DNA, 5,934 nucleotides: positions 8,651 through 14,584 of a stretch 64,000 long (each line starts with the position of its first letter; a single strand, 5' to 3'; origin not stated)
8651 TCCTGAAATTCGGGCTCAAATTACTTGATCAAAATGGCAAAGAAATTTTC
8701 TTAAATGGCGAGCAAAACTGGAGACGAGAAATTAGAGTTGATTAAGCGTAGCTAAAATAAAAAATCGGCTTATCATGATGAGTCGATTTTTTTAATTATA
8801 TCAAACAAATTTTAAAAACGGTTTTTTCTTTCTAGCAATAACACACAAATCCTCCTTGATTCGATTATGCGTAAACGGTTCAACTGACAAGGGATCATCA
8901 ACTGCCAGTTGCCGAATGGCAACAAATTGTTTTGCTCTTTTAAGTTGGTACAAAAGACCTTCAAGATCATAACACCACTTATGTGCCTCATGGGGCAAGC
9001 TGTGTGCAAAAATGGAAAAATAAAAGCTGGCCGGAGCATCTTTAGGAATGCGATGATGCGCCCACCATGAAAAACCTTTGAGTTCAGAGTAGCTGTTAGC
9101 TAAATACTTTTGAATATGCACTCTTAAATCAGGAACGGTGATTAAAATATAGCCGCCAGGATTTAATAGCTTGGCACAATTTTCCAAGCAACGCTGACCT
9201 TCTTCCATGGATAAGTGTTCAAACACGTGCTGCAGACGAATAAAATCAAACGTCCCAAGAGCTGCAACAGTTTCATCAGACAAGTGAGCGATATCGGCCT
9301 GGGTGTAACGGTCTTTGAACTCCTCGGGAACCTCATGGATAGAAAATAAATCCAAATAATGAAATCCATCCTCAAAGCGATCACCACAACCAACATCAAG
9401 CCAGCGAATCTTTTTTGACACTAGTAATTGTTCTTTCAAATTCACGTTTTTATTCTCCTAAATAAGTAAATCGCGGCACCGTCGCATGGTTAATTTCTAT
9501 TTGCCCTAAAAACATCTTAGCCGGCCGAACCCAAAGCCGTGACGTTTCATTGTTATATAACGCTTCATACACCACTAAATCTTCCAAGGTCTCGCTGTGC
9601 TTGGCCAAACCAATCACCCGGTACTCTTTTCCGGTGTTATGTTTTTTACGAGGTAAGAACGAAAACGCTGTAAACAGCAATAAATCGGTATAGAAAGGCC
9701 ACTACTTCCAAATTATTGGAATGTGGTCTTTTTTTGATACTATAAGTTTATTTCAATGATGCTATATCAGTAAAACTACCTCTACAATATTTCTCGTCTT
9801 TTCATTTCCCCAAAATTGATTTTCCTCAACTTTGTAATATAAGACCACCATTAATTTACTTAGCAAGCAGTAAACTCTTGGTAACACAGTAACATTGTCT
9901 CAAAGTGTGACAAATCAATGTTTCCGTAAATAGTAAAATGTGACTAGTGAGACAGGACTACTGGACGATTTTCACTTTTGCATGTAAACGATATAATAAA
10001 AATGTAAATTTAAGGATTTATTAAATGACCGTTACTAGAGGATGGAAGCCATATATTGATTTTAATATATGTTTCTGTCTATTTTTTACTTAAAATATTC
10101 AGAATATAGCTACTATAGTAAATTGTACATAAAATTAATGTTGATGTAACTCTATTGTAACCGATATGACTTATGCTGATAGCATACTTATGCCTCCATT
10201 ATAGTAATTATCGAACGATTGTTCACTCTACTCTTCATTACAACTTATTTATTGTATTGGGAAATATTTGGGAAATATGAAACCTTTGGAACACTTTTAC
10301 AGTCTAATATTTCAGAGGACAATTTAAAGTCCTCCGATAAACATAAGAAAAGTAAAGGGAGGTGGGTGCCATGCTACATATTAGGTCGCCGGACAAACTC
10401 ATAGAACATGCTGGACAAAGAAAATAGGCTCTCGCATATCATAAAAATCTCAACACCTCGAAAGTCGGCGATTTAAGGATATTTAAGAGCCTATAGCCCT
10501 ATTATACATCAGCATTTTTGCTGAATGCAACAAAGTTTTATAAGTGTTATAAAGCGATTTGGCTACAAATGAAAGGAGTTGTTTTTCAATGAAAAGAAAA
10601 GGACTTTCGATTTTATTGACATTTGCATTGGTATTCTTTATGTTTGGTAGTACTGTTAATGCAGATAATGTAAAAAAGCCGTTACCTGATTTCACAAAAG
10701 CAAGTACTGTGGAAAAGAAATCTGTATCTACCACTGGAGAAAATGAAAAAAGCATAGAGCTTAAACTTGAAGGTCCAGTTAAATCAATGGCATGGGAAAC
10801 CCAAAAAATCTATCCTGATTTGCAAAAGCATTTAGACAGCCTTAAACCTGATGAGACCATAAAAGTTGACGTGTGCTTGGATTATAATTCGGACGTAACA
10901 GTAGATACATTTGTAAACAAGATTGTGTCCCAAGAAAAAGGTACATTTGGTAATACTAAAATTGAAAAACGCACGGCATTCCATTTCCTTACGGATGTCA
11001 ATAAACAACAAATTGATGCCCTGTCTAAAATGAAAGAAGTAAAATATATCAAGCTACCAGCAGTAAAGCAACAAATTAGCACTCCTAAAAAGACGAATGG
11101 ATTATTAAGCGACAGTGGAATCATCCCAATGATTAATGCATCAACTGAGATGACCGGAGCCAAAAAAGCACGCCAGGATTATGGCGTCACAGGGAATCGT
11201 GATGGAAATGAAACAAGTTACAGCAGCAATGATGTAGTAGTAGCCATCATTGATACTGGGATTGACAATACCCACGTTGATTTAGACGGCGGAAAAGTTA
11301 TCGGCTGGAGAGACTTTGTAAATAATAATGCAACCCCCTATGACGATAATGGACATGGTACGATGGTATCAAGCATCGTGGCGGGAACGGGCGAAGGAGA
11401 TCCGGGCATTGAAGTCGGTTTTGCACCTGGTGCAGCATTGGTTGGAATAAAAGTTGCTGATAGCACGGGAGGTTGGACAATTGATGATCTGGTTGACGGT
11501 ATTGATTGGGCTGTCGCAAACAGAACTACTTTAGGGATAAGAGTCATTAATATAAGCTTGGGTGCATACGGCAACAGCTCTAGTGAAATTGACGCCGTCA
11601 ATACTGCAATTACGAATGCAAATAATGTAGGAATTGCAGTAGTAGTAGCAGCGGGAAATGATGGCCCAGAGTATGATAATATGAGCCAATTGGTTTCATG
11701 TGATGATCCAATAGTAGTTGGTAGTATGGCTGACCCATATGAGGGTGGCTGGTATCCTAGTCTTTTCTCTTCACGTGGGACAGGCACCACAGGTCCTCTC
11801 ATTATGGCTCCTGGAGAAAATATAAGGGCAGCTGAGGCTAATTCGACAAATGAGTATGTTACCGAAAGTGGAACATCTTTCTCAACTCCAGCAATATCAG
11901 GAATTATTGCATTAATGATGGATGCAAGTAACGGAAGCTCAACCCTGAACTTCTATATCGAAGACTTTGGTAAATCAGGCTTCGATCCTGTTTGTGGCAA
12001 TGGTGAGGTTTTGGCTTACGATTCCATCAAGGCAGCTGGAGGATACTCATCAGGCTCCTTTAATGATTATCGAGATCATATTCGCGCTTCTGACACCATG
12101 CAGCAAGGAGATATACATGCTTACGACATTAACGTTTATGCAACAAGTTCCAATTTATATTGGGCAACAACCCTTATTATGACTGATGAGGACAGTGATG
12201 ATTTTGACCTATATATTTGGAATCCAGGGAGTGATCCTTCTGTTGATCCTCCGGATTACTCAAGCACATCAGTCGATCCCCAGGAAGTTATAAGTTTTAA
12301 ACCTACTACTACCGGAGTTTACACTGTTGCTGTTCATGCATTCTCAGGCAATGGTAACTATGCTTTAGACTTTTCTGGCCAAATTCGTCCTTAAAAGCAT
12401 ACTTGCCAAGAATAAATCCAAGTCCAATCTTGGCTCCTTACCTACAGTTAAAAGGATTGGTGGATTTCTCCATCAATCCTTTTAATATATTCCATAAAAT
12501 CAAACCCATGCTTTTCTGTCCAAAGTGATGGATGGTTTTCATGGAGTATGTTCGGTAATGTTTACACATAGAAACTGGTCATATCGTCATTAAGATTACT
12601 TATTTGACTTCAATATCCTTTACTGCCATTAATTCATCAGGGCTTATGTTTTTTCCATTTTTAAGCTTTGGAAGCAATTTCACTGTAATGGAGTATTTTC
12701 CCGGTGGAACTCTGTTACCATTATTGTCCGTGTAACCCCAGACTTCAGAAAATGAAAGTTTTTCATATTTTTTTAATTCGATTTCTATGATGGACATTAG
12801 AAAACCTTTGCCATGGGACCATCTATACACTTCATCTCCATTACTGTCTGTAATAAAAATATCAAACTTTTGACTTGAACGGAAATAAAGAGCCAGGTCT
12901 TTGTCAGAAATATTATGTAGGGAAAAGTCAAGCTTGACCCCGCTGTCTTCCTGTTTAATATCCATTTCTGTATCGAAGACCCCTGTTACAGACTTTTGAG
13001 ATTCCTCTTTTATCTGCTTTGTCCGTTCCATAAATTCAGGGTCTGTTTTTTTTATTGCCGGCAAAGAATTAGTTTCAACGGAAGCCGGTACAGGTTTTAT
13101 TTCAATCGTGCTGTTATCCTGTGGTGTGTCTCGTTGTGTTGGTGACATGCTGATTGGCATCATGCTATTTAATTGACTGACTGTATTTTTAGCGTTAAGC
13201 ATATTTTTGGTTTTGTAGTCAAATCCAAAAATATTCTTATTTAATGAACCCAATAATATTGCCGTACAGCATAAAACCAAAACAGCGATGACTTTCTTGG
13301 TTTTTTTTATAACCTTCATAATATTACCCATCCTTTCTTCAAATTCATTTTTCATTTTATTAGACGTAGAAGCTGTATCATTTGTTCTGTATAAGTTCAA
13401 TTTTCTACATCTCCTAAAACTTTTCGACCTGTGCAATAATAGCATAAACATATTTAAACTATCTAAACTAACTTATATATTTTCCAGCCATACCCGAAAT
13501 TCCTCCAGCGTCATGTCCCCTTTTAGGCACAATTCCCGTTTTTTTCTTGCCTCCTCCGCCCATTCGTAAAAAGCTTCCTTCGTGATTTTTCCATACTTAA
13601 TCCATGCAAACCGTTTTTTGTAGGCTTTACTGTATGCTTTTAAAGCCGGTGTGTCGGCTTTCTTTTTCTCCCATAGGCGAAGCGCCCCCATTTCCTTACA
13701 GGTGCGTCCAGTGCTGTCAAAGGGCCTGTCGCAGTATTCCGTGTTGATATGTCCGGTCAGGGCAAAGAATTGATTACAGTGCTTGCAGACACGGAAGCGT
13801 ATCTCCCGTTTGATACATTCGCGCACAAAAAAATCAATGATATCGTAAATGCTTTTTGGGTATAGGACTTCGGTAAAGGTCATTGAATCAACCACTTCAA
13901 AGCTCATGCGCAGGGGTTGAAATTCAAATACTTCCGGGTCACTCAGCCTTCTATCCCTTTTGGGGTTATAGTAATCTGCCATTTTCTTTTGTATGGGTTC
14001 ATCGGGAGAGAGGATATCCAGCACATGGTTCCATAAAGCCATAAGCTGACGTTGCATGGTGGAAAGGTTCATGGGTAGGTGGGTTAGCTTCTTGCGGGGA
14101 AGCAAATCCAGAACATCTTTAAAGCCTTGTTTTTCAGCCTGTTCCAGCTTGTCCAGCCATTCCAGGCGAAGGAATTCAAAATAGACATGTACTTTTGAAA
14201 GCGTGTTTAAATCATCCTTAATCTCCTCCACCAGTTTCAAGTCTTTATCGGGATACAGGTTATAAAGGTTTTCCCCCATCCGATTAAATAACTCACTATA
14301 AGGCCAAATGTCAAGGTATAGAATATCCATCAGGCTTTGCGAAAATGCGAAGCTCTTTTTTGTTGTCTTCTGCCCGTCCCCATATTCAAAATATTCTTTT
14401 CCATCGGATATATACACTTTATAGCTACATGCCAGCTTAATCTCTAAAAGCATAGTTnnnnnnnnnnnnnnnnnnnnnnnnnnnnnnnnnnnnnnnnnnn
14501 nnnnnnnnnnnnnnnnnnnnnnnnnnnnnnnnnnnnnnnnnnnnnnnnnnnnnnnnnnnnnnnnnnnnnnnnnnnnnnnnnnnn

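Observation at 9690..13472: AT-rich (about 33% GC) island encoding a secreted S8 subtilase convergent with a secreted BsuPI-like protease-inhibitor protein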

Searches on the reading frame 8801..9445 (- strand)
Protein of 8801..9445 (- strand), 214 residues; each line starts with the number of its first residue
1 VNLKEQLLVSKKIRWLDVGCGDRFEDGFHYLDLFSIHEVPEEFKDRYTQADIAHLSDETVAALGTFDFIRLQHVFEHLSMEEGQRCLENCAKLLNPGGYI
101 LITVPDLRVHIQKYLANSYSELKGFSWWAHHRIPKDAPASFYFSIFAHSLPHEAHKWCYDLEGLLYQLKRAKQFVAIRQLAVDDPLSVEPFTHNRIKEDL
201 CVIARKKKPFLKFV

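Call 4: search_protein_families(library=pfam, proteins=[window:8801-9445:-], max_evalue=0.01)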
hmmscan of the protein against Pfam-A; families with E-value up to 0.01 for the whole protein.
window:8801-9445:- (214 aa): 6 families
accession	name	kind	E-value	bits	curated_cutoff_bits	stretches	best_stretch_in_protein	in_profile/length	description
PF13489.12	Methyltransf_23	-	2.3e-10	40.9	27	1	11-118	22-133/164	Methyltransferase domain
PF08241.18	Methyltransf_11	-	1.4e-06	29.3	21.2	1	46-102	45-95/95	Methyltransferase domain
PF08242.18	Methyltransf_12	-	3.8e-05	24.8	30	1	49-100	50-98/98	Methyltransferase domain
PF13847.12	Methyltransf_31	-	0.00025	21.2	27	1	49-107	60-114/145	Methyltransferase domain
PF13649.12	Methyltransf_25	-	0.0003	21.9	27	1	46-98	49-97/97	Methyltransferase domain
PF03291.22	mRNA_G-N7_MeTrfase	-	0.00059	19.5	26.6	1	64-113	140-191/315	mRNA (guanine-N(7))-methyltransferase domain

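Call 15: find_encoding_contigs(protein=window:8801-9445:-, flank=10000, max_places=10)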
Protein window:8801-9445:- (214 aa): 1 contig read that carries it; 1 place shown.
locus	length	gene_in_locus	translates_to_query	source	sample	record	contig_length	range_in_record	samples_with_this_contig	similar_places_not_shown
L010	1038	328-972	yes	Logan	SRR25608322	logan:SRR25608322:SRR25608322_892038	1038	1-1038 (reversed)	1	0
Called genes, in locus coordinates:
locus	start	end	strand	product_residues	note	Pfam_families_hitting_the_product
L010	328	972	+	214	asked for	PF13489:Methyltransf_23, PF08241:Methyltransf_11 (weak)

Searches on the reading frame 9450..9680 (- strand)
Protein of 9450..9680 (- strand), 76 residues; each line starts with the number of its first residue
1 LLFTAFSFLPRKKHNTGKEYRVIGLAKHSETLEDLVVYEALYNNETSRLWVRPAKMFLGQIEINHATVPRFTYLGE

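Call 4: search_protein_families(library=pfam, proteins=[window:9450-9680:-], max_evalue=0.01)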
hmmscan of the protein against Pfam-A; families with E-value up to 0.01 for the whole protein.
window:9450-9680:- (76 aa): 1 family
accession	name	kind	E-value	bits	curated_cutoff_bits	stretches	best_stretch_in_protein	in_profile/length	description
PF07866.17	DUF1653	-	7e-22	78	23.5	1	13-72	4-61/62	Protein of unknown function (DUF1653)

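Call 55: search_protein_families(library=ncbifam, proteins=[window:9450-9680:-], max_evalue=0.001)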
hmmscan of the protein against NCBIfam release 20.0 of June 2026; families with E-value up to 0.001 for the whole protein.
window:9450-9680:- (76 aa): 0 families

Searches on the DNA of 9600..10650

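Call 59: search_rna_families(source=window, start=9600, end=10650, threshold=evalue, max_evalue=1)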
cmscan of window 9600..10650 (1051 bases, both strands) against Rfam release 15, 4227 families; matches with E-value up to 1: 1.
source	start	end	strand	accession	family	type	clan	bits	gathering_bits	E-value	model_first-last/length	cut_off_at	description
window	10292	10360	+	RF01012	mir-628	Gene; miRNA;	-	21.2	75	0.097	1-77/77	no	mir-628 microRNA precursor family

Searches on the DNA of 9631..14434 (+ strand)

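Call 86: search_dna_similar(query=window:9631-14434:+, collection=plasmids, mode=near, max_rows=10)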
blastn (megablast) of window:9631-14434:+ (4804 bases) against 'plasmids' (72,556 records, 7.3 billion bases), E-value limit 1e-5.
No match.
